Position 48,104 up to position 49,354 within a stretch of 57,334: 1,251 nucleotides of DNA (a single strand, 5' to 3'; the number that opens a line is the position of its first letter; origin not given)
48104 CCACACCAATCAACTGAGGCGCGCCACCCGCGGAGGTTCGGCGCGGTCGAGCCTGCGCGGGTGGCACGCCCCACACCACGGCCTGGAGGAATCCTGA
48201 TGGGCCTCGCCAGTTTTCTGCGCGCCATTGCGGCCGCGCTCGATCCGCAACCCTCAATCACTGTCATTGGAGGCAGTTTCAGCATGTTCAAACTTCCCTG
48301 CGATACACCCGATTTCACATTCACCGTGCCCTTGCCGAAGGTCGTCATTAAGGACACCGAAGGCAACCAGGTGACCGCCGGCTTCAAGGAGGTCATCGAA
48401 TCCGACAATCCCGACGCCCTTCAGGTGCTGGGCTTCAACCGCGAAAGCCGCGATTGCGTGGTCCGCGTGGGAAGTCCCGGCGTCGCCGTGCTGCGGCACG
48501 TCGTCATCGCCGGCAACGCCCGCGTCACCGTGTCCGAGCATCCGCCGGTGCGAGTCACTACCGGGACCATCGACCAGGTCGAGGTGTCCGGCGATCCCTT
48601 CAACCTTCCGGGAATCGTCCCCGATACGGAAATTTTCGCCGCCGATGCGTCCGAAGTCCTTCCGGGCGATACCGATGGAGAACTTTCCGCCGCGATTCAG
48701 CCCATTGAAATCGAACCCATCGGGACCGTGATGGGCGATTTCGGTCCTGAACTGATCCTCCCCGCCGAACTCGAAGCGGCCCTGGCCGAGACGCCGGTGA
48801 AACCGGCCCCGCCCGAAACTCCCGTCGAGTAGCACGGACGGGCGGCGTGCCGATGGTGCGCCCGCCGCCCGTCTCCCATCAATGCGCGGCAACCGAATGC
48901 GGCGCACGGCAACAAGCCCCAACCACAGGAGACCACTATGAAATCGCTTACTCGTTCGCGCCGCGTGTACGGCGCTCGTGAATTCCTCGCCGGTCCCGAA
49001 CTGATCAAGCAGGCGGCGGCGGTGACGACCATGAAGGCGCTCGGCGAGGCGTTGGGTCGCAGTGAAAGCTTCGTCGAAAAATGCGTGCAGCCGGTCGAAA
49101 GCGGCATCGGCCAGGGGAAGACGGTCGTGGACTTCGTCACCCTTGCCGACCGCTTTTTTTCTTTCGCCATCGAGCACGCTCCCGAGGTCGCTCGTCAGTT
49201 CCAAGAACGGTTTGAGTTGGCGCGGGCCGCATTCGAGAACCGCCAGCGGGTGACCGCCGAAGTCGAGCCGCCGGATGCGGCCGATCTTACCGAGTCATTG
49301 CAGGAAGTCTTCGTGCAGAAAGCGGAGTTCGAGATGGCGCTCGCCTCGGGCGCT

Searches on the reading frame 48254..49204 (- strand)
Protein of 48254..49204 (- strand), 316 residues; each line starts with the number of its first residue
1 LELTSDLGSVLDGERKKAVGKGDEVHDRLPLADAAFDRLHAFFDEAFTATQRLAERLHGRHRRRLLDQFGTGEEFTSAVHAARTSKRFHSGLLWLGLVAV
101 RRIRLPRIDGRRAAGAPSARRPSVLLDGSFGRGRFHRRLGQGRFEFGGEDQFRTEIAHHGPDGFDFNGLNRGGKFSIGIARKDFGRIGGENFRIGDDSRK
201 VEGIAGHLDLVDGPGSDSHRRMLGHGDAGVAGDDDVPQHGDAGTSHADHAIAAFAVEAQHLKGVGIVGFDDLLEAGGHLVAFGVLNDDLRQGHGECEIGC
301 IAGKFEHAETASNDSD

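Call 25: search_protein_families(library=pfam, proteins=[window:48254-49204:-], max_evalue=0.001)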
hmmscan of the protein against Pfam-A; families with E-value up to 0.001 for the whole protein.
window:48254-49204:- (316 aa): 1 family
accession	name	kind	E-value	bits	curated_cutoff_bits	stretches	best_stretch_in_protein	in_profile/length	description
PF13761.12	DUF4166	-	0.00082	19.6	23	0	49-108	85-146/184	Domain of unknown function (DUF4166)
